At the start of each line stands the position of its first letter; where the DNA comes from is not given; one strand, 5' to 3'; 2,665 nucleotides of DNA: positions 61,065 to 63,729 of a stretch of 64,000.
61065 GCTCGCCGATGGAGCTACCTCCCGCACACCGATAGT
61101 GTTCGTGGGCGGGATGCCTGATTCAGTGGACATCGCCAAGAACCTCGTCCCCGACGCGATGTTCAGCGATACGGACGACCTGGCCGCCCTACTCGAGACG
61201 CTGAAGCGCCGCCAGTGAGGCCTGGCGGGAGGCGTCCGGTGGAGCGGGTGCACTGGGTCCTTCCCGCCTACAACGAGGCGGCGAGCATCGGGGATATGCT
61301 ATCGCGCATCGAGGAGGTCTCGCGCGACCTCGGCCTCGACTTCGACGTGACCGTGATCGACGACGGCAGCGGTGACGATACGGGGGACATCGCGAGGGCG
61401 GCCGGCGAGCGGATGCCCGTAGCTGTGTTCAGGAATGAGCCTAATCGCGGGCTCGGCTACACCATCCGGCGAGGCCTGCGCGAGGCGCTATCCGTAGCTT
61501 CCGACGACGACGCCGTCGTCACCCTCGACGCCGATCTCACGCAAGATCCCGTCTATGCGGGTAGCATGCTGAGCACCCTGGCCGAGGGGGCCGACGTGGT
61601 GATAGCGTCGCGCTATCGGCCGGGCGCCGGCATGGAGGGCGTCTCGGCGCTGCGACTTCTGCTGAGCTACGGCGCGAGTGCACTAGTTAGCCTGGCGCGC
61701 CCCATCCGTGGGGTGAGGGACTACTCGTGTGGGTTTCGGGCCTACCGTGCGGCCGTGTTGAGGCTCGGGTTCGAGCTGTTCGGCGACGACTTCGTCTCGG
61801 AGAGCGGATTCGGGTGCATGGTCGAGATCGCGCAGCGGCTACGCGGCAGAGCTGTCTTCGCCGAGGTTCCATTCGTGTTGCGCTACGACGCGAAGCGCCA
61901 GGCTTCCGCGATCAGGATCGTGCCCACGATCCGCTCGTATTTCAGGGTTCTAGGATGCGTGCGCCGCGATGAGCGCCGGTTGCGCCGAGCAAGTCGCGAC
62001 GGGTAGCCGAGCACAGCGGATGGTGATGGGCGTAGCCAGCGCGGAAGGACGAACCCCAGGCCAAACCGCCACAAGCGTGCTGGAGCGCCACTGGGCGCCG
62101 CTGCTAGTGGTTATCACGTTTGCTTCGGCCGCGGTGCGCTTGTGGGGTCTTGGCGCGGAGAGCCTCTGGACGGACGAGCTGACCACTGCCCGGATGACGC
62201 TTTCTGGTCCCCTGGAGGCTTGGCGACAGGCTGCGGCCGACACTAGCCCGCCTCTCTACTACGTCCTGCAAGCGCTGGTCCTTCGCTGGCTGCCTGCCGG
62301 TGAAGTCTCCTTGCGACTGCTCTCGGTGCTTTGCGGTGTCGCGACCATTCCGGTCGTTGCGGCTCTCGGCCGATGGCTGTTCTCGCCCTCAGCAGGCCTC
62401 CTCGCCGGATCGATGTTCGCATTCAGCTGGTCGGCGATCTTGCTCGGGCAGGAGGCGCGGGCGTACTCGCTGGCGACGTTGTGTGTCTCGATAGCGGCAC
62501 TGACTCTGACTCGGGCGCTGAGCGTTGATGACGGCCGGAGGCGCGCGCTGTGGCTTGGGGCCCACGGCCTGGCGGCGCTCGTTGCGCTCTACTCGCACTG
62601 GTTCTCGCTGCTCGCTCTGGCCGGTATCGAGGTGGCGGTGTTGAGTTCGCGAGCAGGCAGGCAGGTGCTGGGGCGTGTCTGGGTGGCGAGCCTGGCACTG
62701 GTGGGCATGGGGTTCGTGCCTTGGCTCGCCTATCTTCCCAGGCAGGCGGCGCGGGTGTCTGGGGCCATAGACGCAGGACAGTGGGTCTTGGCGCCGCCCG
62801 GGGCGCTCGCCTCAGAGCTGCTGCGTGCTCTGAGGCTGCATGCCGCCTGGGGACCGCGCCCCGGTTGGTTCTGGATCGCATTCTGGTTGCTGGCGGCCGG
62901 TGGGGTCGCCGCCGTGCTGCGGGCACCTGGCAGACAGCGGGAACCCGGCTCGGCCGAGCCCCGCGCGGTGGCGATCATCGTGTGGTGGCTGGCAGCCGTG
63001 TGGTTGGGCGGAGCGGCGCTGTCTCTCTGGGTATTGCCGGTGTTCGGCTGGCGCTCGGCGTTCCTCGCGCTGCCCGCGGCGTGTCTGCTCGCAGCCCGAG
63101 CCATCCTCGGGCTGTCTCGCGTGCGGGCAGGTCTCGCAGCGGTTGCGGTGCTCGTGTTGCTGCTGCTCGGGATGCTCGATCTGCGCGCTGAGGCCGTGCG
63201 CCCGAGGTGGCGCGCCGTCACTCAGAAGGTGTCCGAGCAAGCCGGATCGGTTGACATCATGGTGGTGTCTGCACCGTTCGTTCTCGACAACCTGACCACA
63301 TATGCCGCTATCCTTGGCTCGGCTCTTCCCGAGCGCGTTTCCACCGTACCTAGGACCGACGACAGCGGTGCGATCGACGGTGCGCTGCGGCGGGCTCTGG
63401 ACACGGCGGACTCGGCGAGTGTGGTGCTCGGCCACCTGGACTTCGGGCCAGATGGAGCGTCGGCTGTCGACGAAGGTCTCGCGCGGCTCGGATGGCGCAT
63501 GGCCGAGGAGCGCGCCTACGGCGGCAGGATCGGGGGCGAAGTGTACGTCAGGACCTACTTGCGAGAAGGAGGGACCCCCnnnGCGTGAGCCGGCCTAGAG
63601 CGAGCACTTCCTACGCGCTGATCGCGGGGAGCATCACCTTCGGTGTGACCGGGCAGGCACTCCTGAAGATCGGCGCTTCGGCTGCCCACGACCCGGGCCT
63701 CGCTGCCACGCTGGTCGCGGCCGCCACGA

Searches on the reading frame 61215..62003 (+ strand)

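Call 56: search_protein_families(library=pfam, proteins=[window:61215-62003:+], max_evalue=0.0001)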
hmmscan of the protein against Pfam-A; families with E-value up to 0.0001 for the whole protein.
window:61215-62003:+ (263 aa): 1 family
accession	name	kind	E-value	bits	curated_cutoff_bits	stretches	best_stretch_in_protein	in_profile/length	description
PF00535.33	Glycos_transf_2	-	1.8e-17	64.2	23.3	1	15-145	3-127/168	Glycosyl transferase family 2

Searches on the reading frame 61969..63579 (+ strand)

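Call 56: search_protein_families(library=pfam, proteins=[window:61969-63579:+], max_evalue=0.0001)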
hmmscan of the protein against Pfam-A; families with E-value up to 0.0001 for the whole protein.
window:61969-63579:+ (537 aa): 1 family
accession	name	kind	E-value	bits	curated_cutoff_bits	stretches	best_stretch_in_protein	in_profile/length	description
PF13231.12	PMT_2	-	1.2e-07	32.5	26.1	1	93-254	2-159/160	Dolichyl-phosphate-mannose-protein mannosyltransferase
